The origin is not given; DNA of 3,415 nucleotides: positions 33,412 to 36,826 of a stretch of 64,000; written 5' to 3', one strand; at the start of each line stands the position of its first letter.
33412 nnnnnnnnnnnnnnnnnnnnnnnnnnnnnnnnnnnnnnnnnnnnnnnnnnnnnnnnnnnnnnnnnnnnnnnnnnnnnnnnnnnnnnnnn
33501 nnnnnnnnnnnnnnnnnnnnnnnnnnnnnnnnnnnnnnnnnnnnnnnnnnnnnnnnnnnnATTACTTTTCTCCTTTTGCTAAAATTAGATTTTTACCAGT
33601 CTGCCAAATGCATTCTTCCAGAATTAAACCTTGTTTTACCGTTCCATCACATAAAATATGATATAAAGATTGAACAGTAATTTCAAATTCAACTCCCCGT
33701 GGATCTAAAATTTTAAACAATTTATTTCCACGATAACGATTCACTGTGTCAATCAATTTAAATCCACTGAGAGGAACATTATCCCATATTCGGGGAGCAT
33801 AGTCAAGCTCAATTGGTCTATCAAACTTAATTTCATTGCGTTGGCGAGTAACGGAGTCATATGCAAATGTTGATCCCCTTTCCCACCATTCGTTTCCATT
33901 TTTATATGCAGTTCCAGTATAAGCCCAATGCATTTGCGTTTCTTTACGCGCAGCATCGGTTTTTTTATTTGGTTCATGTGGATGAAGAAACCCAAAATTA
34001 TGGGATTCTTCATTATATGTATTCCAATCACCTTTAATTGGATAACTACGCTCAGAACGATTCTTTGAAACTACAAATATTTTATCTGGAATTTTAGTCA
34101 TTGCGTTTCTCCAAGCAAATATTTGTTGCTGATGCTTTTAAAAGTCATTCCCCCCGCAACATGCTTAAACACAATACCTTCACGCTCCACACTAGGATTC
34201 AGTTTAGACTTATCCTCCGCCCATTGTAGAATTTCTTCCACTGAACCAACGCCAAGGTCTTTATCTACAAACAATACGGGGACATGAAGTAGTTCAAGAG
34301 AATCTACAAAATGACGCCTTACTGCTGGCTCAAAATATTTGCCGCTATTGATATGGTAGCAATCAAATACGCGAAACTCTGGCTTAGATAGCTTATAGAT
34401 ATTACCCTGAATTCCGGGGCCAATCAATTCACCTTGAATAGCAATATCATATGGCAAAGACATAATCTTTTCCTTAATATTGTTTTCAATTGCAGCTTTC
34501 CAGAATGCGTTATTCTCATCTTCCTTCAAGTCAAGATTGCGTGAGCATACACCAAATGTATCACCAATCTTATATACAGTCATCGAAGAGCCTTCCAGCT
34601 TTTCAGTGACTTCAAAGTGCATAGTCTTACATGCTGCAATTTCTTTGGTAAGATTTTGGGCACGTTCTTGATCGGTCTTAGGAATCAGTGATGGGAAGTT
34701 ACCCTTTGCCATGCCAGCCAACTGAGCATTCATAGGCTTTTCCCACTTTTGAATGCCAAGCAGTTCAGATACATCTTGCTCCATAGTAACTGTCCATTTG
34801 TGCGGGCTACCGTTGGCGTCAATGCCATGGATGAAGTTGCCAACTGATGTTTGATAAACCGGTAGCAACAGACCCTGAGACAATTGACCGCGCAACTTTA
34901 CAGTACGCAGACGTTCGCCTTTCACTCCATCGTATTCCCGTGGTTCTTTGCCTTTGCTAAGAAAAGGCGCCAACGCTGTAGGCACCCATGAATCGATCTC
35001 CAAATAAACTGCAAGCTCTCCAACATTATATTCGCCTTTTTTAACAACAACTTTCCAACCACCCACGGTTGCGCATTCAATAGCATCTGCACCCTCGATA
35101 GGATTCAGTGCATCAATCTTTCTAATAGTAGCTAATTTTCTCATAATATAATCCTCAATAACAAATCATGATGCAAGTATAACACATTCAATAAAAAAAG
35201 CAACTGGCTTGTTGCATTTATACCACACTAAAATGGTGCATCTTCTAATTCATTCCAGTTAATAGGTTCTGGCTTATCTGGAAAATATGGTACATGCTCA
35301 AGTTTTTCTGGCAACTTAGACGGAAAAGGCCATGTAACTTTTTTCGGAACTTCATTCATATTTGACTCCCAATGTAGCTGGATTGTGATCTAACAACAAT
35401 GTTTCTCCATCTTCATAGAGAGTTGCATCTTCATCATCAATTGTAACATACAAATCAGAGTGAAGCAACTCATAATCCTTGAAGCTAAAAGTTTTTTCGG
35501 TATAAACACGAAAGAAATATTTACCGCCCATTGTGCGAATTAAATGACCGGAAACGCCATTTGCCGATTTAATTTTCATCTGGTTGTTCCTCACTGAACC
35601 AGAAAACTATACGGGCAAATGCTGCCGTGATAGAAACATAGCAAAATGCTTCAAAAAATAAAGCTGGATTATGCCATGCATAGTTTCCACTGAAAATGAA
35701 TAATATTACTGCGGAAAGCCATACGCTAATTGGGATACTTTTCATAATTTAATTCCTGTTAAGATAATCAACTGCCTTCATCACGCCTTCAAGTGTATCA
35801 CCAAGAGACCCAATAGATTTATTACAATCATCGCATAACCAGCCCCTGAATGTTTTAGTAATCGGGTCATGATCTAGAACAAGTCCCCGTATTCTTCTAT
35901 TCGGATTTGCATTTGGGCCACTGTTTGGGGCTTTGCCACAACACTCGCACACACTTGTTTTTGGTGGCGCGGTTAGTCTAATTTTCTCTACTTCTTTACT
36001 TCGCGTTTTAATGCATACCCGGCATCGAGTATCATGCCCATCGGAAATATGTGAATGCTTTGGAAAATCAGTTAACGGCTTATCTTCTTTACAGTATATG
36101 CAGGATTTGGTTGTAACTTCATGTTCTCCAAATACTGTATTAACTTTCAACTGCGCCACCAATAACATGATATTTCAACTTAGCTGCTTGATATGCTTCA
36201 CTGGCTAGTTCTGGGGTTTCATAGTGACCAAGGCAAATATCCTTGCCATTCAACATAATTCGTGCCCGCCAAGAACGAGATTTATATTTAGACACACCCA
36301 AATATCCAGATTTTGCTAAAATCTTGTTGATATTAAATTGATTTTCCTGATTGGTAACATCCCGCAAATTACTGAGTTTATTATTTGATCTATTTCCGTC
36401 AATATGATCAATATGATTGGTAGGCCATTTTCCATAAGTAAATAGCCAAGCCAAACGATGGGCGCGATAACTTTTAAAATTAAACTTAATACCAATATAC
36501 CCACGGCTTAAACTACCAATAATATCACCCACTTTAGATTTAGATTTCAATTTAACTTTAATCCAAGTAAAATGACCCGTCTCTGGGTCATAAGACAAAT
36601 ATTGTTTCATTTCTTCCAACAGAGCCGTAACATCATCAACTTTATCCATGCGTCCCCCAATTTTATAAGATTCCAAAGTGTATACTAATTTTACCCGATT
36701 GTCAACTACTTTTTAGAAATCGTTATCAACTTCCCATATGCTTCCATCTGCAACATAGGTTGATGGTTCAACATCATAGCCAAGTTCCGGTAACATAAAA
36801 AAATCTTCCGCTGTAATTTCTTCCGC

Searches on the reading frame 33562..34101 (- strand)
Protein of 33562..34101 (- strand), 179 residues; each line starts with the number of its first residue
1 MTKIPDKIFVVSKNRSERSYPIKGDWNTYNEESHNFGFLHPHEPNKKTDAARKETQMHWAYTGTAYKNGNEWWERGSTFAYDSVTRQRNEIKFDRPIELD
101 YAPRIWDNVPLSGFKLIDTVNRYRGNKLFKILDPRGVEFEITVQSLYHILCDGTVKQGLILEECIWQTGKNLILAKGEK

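Call 20: search_protein_families(library=phrogs, proteins=[window:33562-34101:-], max_evalue=0.001)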
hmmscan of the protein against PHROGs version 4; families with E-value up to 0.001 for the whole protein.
window:33562-34101:- (179 aa): 4 families
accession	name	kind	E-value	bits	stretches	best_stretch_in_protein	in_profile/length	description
phrog_6266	-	unknown function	2.5e-13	51.1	1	54-167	48-125/328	-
phrog_14061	-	unknown function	1.7e-09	38.4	1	106-176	55-125/402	-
phrog_30990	-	unknown function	1e-05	26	1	105-174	71-146/282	-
phrog_2475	-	unknown function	0.00081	19.9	0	103-159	53-113/383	-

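Call 63: search_protein_families(library=pfam, proteins=[window:33562-34101:-], max_evalue=0.01)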
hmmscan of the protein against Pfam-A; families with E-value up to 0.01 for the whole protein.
window:33562-34101:- (179 aa): 0 families

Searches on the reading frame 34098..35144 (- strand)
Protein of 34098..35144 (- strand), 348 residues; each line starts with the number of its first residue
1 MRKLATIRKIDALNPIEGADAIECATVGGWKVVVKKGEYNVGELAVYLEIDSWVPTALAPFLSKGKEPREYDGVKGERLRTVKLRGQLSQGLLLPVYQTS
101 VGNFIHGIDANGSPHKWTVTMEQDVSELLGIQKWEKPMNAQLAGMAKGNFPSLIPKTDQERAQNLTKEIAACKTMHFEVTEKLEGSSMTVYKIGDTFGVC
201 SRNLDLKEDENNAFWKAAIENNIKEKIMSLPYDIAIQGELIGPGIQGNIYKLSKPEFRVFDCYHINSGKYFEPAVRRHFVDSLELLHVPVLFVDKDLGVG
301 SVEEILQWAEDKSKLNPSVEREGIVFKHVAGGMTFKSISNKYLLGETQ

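Call 3: search_protein_families(library=pfam, proteins=[window:34098-35144:-], max_evalue=0.01)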
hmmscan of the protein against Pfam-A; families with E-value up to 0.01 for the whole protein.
window:34098-35144:- (348 aa): 2 families
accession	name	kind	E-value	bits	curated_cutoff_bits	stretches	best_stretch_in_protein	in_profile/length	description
PF21189.3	PHA02142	-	3.3e-30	104.8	27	1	4-96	1-92/92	PHA02142 OB-fold domain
PF09414.15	RNA_ligase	-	6.7e-27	95.1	27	1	176-331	2-160/171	RNA ligase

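Call 4: search_protein_families(library=phrogs, proteins=[window:34098-35144:-], max_evalue=0.001)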
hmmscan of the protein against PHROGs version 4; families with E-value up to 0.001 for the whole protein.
window:34098-35144:- (348 aa): 2 families
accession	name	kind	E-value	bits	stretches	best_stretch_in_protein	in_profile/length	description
phrog_968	-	DNA, RNA and nucleotide metabolism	1.3e-89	301.9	1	1-347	7-393/398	RNA ligase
phrog_548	-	DNA, RNA and nucleotide metabolism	3.8e-15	56.9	1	150-333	6-217/341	RNA ligase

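Call 61: search_protein_families(library=ncbifam, proteins=[window:34098-35144:-], max_evalue=0.01)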
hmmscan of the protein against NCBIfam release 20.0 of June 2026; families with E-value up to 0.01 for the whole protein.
window:34098-35144:- (348 aa): 2 families
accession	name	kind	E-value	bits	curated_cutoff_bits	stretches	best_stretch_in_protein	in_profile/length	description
TIGR02306.1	RNA_lig_DRB0094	equivalog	2.5e-58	197.6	151.15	1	4-344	2-340/341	RNA ligase (ATP)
TIGR01209.1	TIGR01209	hypoth_equivalog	5.8e-05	22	136.9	1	176-328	80-225/375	RNA ligase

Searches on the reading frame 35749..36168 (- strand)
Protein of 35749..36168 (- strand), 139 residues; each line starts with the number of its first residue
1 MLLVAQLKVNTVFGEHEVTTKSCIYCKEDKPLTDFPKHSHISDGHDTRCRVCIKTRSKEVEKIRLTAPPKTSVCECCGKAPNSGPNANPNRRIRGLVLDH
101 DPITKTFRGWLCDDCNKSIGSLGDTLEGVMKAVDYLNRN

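Call 20: search_protein_families(library=phrogs, proteins=[window:35749-36168:-], max_evalue=0.001)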
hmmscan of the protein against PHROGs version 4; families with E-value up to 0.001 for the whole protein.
window:35749-36168:- (139 aa): 8 families
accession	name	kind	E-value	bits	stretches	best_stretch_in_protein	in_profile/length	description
phrog_2633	-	DNA, RNA and nucleotide metabolism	5.3e-21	76.3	1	15-138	8-138/142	endonuclease VII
phrog_307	-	DNA, RNA and nucleotide metabolism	4.3e-12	47.7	1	73-137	122-177/334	endonuclease VII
phrog_2914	-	DNA, RNA and nucleotide metabolism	3e-10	41.1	1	73-138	97-154/190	endonuclease VII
phrog_1035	-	DNA, RNA and nucleotide metabolism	3e-08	34.9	1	16-61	59-104/271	endonuclease VII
phrog_2255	-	DNA, RNA and nucleotide metabolism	2.1e-07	31.6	1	12-79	45-118/211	HNH endonuclease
phrog_2340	-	DNA, RNA and nucleotide metabolism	1.9e-06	29.1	1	19-60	7-49/171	endonuclease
phrog_5558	-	moron, auxiliary metabolic gene and host takeover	7.2e-06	27.3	1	18-67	63-112/130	Lar-like restriction alleviation protein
phrog_12813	-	unknown function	0.00018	22.4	1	20-58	153-191/199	-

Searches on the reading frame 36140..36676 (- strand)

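Call 20: search_protein_families(library=phrogs, proteins=[window:36140-36676:-], max_evalue=0.001)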
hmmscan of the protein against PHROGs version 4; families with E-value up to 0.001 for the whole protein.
window:36140-36676:- (178 aa): 16 families
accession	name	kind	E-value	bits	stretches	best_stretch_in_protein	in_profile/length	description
phrog_99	-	DNA, RNA and nucleotide metabolism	2.3e-59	203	1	19-170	110-260/383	HNH endonuclease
phrog_4578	-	DNA, RNA and nucleotide metabolism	7.3e-22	78.7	1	65-170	7-115/130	HNH endonuclease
phrog_3593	-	DNA, RNA and nucleotide metabolism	1.6e-18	68.1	1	57-168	80-195/210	HNH endonuclease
phrog_374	-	DNA, RNA and nucleotide metabolism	8.3e-15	55.6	1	82-170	319-407/617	HNH endonuclease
phrog_59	-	DNA, RNA and nucleotide metabolism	4.7e-14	53.6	1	45-113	168-232/423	HNH endonuclease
phrog_953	-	DNA, RNA and nucleotide metabolism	1.3e-11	45.5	1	107-168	296-360/420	HNH endonuclease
phrog_959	-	DNA, RNA and nucleotide metabolism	9e-10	39.5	1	57-114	41-104/138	HNH endonuclease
phrog_826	-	DNA, RNA and nucleotide metabolism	1.2e-08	35.9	1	66-113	106-155/281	HNH endonuclease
phrog_1891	-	DNA, RNA and nucleotide metabolism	1.5e-06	28.8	1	58-118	150-214/255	HNH endonuclease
phrog_24751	-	DNA, RNA and nucleotide metabolism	4e-06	28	1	134-172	21-59/65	HNH endonuclease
phrog_35306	-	unknown function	9.2e-06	26.9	0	121-166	27-73/90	-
phrog_36769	-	unknown function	1.8e-05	25.3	1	35-138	203-316/367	-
phrog_1492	-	DNA, RNA and nucleotide metabolism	1.8e-05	25.1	1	68-113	110-156/414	HNH endonuclease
phrog_15471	-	DNA, RNA and nucleotide metabolism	3.2e-05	24.9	1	66-114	28-78/183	HNH endonuclease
phrog_13470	-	DNA, RNA and nucleotide metabolism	0.00027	22.1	1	116-169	88-142/152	HNH endonuclease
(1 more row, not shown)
